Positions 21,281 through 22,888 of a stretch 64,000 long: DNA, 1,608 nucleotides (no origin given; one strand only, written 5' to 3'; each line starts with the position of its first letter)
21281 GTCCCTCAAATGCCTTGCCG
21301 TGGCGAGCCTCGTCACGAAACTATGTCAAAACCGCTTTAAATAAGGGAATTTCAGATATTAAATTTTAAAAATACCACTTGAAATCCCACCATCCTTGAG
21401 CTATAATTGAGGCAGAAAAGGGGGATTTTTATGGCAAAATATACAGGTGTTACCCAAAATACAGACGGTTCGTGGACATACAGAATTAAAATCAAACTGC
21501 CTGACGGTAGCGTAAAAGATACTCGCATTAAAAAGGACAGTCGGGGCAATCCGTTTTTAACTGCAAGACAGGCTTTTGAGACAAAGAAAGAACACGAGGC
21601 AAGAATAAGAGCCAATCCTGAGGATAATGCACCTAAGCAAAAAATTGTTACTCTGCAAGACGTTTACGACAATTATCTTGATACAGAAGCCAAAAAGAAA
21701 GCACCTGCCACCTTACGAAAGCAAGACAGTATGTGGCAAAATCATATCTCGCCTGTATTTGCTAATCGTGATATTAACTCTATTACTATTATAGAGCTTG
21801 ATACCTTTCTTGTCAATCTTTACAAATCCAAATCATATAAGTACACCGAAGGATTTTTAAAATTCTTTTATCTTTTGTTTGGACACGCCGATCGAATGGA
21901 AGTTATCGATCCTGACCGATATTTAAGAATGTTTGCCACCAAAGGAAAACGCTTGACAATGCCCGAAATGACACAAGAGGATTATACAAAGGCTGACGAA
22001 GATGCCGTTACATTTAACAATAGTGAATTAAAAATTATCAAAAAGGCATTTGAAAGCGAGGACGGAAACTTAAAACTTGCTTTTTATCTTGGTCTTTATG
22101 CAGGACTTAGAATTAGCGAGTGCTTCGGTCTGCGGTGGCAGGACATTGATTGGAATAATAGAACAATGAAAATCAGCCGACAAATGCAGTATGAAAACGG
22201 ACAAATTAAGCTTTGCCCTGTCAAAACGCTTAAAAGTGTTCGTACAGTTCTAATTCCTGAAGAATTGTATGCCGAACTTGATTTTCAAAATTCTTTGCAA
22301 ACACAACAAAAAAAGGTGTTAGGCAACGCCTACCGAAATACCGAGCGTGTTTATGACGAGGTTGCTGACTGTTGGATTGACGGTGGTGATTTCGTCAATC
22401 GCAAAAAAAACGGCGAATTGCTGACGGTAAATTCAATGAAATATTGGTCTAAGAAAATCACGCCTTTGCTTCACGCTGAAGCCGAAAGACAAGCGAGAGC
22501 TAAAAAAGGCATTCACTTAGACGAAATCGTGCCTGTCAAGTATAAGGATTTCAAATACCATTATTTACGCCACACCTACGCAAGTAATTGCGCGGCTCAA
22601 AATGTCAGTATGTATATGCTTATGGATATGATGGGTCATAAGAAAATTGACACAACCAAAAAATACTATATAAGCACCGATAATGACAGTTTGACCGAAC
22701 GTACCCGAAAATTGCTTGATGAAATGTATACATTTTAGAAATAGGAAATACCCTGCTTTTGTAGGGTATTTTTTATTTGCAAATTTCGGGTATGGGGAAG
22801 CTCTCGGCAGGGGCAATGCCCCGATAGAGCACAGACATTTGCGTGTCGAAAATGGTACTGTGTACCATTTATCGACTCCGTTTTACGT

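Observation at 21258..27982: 6.7-kb integrative mobilizable element inserted in the 3' end of a reverse-rubrerythrin gene, supplying a surrogate gene end and terminator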

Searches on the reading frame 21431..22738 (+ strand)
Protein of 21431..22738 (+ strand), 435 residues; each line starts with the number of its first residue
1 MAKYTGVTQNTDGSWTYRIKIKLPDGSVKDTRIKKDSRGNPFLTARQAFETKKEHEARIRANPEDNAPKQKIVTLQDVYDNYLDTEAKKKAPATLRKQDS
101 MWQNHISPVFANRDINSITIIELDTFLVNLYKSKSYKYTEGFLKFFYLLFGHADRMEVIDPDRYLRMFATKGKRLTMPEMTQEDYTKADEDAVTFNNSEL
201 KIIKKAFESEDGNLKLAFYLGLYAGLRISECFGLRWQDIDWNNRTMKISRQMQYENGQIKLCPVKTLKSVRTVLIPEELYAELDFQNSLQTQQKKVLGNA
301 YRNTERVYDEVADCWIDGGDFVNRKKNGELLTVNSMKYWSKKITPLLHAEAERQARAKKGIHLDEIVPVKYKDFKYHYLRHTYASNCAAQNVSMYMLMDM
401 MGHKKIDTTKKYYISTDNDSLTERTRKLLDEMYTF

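Call 7: search_protein_families(library=pfam, proteins=[window:21431-22738:+], max_evalue=0.01)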
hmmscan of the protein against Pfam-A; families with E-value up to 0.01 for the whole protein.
window:21431-22738:+ (435 aa): 2 families
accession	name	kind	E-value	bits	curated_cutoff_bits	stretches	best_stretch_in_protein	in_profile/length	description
PF00589.27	Phage_integrase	-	6.2e-17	62.3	27.1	2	204-253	12-59/172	Phage integrase family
PF14659.12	Phage_int_SAM_3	-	3.5e-07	30.8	22.6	1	74-127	1-54/58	Phage integrase, N-terminal SAM-like domain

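Call 17: find_homologous_proteins(query=window:21431-22735:+, max_evalue=1e-20)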
Query window:21431-22735:+ (435 aa): 408 proteins with E <= 1e-20 among 4091 candidates; the best 120 are listed.
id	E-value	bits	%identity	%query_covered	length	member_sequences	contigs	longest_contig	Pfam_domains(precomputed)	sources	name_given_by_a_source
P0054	3.3e-289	976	98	100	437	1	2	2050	PF14659.13,PF00589.28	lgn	-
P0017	2.8e-287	970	97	100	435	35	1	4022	PF14659.13,PF00589.28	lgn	-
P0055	3.2e-286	967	97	100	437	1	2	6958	PF14659.13,PF00589.28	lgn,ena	-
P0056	1.9e-270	915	91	100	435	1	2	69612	PF14659.13,PF00589.28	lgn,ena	-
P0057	5.5e-265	897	89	100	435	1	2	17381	PF14659.13,PF00589.28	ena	-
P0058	2.5e-264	894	89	100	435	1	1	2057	PF14659.13,PF00589.28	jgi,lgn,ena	-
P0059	5.3e-264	893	89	100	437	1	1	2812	PF14659.13,PF00589.28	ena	-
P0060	6.6e-264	893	89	100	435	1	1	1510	PF14659.13,PF00589.28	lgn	-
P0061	3.5e-262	887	89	100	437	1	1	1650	PF14659.13,PF00589.28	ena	-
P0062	4.0e-262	887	89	100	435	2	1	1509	PF14659.13,PF00589.28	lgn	-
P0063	1.1e-260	882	88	100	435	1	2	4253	PF14659.13,PF00589.28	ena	-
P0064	2.3e-260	881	88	100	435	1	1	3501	PF14659.13,PF00589.28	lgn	-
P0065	5.8e-260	880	88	100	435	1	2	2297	PF14659.13,PF00589.28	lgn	-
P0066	1.4e-259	879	88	100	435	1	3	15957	PF14659.13,PF00589.28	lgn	-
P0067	1.4e-230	783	80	100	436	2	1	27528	PF14659.13,PF00589.28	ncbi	-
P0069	7.6e-209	712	71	100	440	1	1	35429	PF14659.13,PF00589.28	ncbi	-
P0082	4.0e-190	650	67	100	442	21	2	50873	PF14659.13,PF00589.28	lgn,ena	-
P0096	2.2e-162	559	60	100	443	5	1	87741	PF14659.13,PF00589.28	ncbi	-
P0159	2.0e-123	430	50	99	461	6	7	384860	PF14659.13,PF00589.28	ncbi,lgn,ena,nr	ncbi:MAG: site-specific integrase [Clostridia bacterium]|nr:site-specific integrase [Clostridia bact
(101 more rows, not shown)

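Call 19: find_related_loci(query=A2, collection=genome_contigs, flank=10000)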
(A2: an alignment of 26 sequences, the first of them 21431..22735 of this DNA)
Query A2 (435 aa) in genome_contigs; peptide patterns used: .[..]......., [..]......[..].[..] (x = any residue, [..] = any of these).
600 stretches matched a pattern (row limit reached: there are more); 377 encode a relative of the query (tblastn E <= 1e-3); the best 80 are kept; 80 distinct loci.
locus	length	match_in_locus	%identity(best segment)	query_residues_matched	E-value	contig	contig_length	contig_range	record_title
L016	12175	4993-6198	47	1-419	2e-116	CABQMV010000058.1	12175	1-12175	MAG TPA_asm: uncultured Ruminococcaceae bacterium isolate MGYG-HGUT-00728 genome assembly, contig: GUT_GENOME025996_58,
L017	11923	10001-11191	37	14-433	4e-75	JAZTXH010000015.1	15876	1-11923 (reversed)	MAG: Clostridia bacterium isolate T1900045331_YK20190020.MAGScoT_cleanbin_000004 SGB_6522_k141_2504893, whole genome sho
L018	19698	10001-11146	29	6-431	5e-49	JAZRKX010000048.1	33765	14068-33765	MAG: Clostridia bacterium isolate T1900045445_YK20190136.MAGScoT_cleanbin_000006 SGB_7143_k141_517456, whole genome shot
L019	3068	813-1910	30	6-413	7e-43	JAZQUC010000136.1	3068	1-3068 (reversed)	MAG: Candidatus Fimenecus sp. isolate T1900045183_TC20190179.MAGScoT_cleanbin_000023 SGB_5251_k141_508787, whole genome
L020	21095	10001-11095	29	6-413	8e-43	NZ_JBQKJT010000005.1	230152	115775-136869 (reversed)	Candidatus Avoscillospira sp. LCP25S3_F1 contig00005, whole genome shotgun sequence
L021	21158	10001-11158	26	6-435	8e-41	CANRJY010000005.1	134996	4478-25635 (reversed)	MAG: uncultured Clostridia bacterium isolate Lapin-022__bin21 genome assembly, contig: Lapin-022__NODE_98_length_134996_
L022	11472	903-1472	25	201-428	1e-16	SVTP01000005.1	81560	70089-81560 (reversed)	MAG: Oscillospiraceae bacterium isolate SIG698 NODE_7335_length_81560_cov_4.152039, whole genome shotgun sequence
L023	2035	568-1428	24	71-416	1e-16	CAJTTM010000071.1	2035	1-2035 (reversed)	MAG TPA_asm: uncultured Erysipelotrichales bacterium isolate MGBC113645 genome assembly, contig: MGBC113645.71, whole ge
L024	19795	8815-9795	21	67-427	5e-16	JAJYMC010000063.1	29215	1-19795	MAG: Bacillota bacterium isolate DBS2-4.bin104 NODE_2639_length_29215_cov_2.35562, whole genome shotgun sequence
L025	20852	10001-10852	25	92-413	9e-16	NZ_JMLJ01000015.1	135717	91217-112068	Clostridium hydrogeniformans DSM 21757 BR69DRAFT_scaffold00012.12_C, whole genome shotgun sequence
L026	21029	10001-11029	26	47-413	2e-15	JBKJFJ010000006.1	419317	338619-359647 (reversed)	Streptomyces fenghuangensis strain NRRL-B-24801 NODE_6_length_419317_cov_41.074661, whole genome shotgun sequence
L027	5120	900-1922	22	7-413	3e-15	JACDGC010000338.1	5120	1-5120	MAG: Ktedonobacterales bacterium isolate MGR_bin402 SD2908_NODE_8098_length_5120_cov_1.037452, whole genome shotgun sequ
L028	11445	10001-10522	29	217-420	9e-15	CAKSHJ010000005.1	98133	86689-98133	MAG: uncultured Eubacteriales bacterium isolate REFINED_METABAT215_TOP10_CONTIGS_1500_ASSEMBLY_K77_MERGED__Hadza_MoBio_h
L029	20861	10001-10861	23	75-413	1e-14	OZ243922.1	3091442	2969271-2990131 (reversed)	MAG: Rubrobacteraceae bacterium isolate 35edc2d0-de0b-429e-bf63-eb75aed4fed9 genome assembly, chromosome: 1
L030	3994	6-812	24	103-428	2e-14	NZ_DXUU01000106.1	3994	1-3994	MAG: Ruminococcus sp. isolate HRGM_Genome_2753 HRGM_Genome_2753_106, whole genome shotgun sequence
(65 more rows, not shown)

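Call 20: find_encoding_contigs(protein=P0056, flank=10000, max_places=3)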
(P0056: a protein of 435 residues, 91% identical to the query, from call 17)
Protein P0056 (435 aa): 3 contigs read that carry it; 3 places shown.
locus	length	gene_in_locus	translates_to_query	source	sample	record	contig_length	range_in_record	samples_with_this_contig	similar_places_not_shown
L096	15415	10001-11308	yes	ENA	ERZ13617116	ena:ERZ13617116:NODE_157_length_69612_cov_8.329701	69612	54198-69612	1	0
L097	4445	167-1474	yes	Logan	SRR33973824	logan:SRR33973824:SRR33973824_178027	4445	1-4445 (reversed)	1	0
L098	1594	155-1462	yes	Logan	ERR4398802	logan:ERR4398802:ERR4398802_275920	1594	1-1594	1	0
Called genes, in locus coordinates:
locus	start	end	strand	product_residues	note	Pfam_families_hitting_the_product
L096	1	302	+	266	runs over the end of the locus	PF04962:KduI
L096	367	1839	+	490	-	PF00370:FGGY_N, PF02782:FGGY_C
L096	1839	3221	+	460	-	PF01012:ETF, PF00766:ETF_alpha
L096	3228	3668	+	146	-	PF01937:ARMT1-like_dom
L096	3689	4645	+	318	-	PF20511:PMI_typeI_cat, PF07883:Cupin_2 (faint), PF21621:MPI_cupin_dom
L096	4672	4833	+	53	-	-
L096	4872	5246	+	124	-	PF20612:SHOCT_2 (weak)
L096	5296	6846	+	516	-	PF00239:Resolvase, PF07508:Recombinase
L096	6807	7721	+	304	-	PF07508:Recombinase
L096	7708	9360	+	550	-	PF00239:Resolvase, PF07508:Recombinase, PF13408:Zn_ribbon_recom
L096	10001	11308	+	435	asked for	PF14659:Phage_int_SAM_3 (weak), PF00589:Phage_integrase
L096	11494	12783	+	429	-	-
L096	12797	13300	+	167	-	-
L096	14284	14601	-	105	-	PF12844:HTH_19 (weak), PF13560:HTH_31, PF01381:HTH_3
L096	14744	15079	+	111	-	-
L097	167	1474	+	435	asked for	PF14659:Phage_int_SAM_3 (weak), PF00589:Phage_integrase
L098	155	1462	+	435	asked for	PF14659:Phage_int_SAM_3 (weak), PF00589:Phage_integrase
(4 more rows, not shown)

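Call 21: find_encoding_contigs(protein=P0067, flank=10000, max_places=3)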
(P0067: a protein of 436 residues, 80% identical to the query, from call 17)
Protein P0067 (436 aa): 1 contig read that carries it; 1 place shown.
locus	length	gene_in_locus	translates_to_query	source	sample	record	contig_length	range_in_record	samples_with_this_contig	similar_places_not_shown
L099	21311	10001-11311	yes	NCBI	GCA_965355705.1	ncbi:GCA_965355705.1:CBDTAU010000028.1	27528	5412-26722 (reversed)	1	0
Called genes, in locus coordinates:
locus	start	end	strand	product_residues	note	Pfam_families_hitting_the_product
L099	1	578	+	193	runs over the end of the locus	PF02452:PemK_toxin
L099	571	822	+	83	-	PF12728:HTH_17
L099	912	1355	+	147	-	PF12728:HTH_17 (faint)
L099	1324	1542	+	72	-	PF12728:HTH_17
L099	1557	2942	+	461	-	PF14659:Phage_int_SAM_3 (weak), PF00589:Phage_integrase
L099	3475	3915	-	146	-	PF14478:DUF4430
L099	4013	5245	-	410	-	PF00768:Peptidase_S11, PF13354:Beta-lactamase2, PF07943:PBP5_C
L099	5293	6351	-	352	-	PF02540:NAD_synthase (faint), PF03054:tRNA_Me_trans, PF20259:tRNA_Me_trans_M, PF20258:tRNA_Me_trans_C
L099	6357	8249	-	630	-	PF08497:Radical_SAM_N, PF04055:Radical_SAM, PF11842:DUF3362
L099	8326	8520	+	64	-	-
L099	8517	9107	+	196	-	PF02163:Peptidase_M50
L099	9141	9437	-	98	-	-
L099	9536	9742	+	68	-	PF01381:HTH_3, PF12844:HTH_19, PF13443:HTH_26 (weak), PF13560:HTH_31 (weak)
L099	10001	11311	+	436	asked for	PF14659:Phage_int_SAM_3 (weak), PF00589:Phage_integrase (weak)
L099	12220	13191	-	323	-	PF01076:Mob_Pre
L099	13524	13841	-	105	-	PF12844:HTH_19 (weak), PF13560:HTH_31 (faint), PF01381:HTH_3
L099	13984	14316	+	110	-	-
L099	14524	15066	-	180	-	PF21349:RUBY_RBDX, PF02915:Rubrerythrin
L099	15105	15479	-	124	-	PF01475:FUR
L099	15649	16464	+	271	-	PF03372:Exo_endo_phos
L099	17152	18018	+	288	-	PF00795:CN_hydrolase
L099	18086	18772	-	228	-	PF08220:HTH_DeoR, PF08279:HTH_11 (weak), PF00455:DeoRC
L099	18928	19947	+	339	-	PF01210:NAD_Gly3P_dh_N, PF07479:NAD_Gly3P_dh_C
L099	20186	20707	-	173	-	PF16729:DUF5067, PF11611:DUF4352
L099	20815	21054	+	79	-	PF01381:HTH_3 (weak)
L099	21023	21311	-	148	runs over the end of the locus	PF05635:23S_rRNA_IVP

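Call 22: find_encoding_contigs(protein=P0069, flank=10000, max_places=3)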
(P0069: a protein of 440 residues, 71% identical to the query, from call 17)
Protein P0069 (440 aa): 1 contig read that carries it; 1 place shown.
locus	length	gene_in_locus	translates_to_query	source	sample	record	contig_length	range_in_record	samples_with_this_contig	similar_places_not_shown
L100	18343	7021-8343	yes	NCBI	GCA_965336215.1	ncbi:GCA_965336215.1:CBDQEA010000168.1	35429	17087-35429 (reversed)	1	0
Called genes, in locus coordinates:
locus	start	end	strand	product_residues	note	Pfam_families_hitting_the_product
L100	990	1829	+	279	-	-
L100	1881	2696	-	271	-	PF00753:Lactamase_B (weak), PF12706:Lactamase_B_2 (weak)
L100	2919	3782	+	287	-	PF02645:DegV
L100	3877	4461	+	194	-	PF00156:Pribosyltran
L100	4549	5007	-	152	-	PF13630:SdpI (weak)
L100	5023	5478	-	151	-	PF22811:Zn_ribbon_NrdR, PF03477:ATP-cone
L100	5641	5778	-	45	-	PF11903:ParD_like (weak)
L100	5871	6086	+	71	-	PF13443:HTH_26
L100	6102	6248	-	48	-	-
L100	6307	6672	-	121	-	PF13240:Zn_Ribbon_1, PF13783:DUF4177 (weak)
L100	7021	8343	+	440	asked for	PF14659:Phage_int_SAM_3 (weak), PF00589:Phage_integrase (weak)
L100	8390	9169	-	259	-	PF04439:Adenyl_transf (weak)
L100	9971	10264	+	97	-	-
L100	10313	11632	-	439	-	PF01076:Mob_Pre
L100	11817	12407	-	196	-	PF21349:RUBY_RBDX, PF02915:Rubrerythrin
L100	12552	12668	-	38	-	PF00301:Rubredoxin (faint), PF21349:RUBY_RBDX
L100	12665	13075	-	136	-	PF01475:FUR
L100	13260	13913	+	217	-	PF04263:TPK_catalytic, PF04265:TPK_B1_binding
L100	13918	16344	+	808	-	PF00122:E1-E2_ATPase, PF00702:Hydrolase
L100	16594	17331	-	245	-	PF01643:Acyl-ACP_TE, PF20791:Acyl-ACP_TE_C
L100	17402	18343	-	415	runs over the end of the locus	PF00089:Trypsin, PF13365:Trypsin_2, PF00595:PDZ (weak), PF13180:PDZ_2, PF17820:PDZ_6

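Call 23: find_encoding_contigs(protein=P0082, flank=10000, max_places=3)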
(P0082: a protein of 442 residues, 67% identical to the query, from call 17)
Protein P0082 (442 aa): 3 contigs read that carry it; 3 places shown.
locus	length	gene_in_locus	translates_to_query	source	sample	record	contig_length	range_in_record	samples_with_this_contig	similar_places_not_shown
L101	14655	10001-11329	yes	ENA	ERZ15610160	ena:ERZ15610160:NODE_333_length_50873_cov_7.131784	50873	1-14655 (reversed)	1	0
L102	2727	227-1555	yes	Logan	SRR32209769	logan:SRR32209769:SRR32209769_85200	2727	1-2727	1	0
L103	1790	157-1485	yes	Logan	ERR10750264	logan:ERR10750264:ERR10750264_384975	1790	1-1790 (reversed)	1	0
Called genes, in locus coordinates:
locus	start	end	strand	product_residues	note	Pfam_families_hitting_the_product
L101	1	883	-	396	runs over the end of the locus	PF00155:Aminotran_1_2, PF01041:DegT_DnrJ_EryC1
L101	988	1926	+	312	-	PF00126:HTH_1, PF03466:LysR_substrate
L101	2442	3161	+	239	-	PF00072:Response_reg, PF04397:LytTR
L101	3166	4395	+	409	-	PF14501:HATPase_c_5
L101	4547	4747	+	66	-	-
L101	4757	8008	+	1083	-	PF02415:Chlam_PMP (faint), PF09479:Flg_new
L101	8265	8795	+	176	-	PF04014:MazE_antitoxin, PF15714:SpoVT_C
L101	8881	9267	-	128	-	PF03413:PepSY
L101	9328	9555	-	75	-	-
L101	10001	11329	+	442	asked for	PF14659:Phage_int_SAM_3, PF00589:Phage_integrase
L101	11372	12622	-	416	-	PF01719:Rep_OBD, PF00910:RNA_helicase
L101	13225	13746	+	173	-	-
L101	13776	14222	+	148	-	-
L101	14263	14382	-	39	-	-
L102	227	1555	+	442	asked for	PF14659:Phage_int_SAM_3, PF00589:Phage_integrase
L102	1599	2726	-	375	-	?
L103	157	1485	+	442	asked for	PF14659:Phage_int_SAM_3, PF00589:Phage_integrase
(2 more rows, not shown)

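Call 30: search_protein_families(library=ncbifam, proteins=[window:21431-22735:+], max_evalue=0.01)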
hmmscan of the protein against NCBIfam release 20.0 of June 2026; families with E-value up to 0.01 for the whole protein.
window:21431-22735:+ (435 aa): 10 families
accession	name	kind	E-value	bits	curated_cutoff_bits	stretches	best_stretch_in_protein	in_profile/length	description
NF040815.2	recomb_XerA_Arch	equivalog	4.5e-15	55.9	220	2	360-421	208-259/263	site-specific tyrosine recombinase/integron integrase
NF003462.0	PRK05084.1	equivalog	4e-10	39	267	1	376-426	305-354/360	tyrosine recombinase XerS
TIGR02224.1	recomb_XerC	equivalog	2.1e-09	37.2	335.15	1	373-418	235-279/295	tyrosine recombinase XerC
TIGR02249.1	integrase_gron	subfamily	2.1e-08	33.9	265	1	203-286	107-189/315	integron integrase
TIGR02225.1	recomb_XerD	equivalog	9.1e-07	28.5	329.6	1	372-423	231-281/290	site-specific tyrosine recombinase XerD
NF001399.0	PRK00283.1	subfamily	7.6e-06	25.4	279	1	353-413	221-281/300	tyrosine recombinase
NF040693.1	recomb_GmtY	equivalog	9.1e-05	21.9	340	0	374-418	391-435/441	gamma-mobile-trio recombinase GmtY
NF007371.0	PRK09871.1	subfamily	0.00022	20.8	222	0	220-251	34-65/198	tyrosine-type DNA invertase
NF002685.0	PRK02436.1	equivalog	0.0034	17.3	178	0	214-253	114-153/245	site-specific tyrosine recombinase XerD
NF007370.0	PRK09870.1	subfamily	0.0041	16.8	221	0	219-251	39-71/200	tyrosine-type DNA invertase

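Call 31: search_protein_families(library=phrogs, proteins=[window:21431-22735:+], max_evalue=0.001)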
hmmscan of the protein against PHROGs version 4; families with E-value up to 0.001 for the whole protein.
window:21431-22735:+ (435 aa): 7 families
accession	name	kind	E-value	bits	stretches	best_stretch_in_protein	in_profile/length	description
phrog_1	-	integration and excision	6.4e-43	148.9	1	6-430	115-449/611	integrase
phrog_216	-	integration and excision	5.8e-26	92.3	1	189-428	50-236/301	integrase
phrog_7685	-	integration and excision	1.7e-07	32.1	1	359-428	173-235/240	integrase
phrog_23783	-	integration and excision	0.00014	22.8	1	45-132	32-122/162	integrase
phrog_7269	-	integration and excision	0.00028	21.8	1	376-422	30-75/89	integrase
phrog_35951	-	unknown function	0.00029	22.3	1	372-427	19-73/97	-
phrog_26960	-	unknown function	0.00038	21.7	0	13-135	16-132/146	-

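Call 63: search_protein_families(library=ncbifam, proteins=[L100:8393-9169:-, L099:12223-13191:-, L101:11375-12622:-, L096:12797-13297:+], max_evalue=0.001)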
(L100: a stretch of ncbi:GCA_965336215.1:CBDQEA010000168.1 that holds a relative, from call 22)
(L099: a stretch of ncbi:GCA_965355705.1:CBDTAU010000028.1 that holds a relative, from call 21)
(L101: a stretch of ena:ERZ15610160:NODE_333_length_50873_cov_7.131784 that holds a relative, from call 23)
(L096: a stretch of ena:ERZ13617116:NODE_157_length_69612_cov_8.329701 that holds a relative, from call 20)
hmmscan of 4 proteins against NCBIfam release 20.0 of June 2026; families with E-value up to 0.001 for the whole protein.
L100:8393-9169:- (259 aa): 0 families

L099:12223-13191:- (323 aa): 1 family
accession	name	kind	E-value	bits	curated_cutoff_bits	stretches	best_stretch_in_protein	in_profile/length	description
NF041497.1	MobV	equivalog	1.9e-29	103.1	100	1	1-184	1-182/187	MobV family relaxase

L101:11375-12622:- (416 aa): 1 family
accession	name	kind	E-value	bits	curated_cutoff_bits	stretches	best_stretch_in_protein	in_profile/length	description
TIGR01613.1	primase_Cterm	subfamily_domain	0.00092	18.2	108.7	0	161-234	35-103/304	phage/plasmid primase, P4 family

L096:12797-13297:+ (167 aa): 0 families

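Call 72: find_encoding_contigs(protein=P0096, flank=10000, max_places=2)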
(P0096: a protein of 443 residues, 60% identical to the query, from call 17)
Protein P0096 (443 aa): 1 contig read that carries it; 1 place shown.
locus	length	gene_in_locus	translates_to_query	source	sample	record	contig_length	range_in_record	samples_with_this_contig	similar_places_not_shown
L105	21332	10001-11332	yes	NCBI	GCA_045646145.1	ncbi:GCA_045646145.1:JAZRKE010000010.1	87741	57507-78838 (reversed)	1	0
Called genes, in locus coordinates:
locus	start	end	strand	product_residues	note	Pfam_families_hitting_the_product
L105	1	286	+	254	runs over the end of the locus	PF03309:Pan_kinase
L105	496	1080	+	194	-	PF12822:ECF_trnsprt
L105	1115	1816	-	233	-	PF04002:RadC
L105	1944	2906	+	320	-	PF00849:PseudoU_synth_2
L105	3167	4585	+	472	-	PF01235:Na_Ala_symp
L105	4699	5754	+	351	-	PF14607:GxDLY, PF14606:Lipase_GDSL_3, PF13472:Lipase_GDSL_2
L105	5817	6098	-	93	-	PF03413:PepSY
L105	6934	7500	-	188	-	-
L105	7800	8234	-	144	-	-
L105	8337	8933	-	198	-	-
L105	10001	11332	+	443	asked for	PF14659:Phage_int_SAM_3 (weak), PF00589:Phage_integrase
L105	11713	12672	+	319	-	PF01555:N6_N4_Mtase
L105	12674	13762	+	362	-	-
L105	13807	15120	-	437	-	-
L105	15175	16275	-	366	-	PF01076:Mob_Pre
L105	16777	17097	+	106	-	-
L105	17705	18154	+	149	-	PF05732:RepL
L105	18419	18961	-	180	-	PF21349:RUBY_RBDX, PF02915:Rubrerythrin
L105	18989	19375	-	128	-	PF01475:FUR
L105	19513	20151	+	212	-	PF06971:Put_DNA-bind_N, PF01408:GFO_IDH_MocA (weak), PF02629:CoA_binding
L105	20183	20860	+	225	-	PF04239:DUF421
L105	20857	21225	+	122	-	PF14276:DUF4363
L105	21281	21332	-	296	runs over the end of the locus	PF01545:Cation_efflux, PF16916:ZT_dimer (weak)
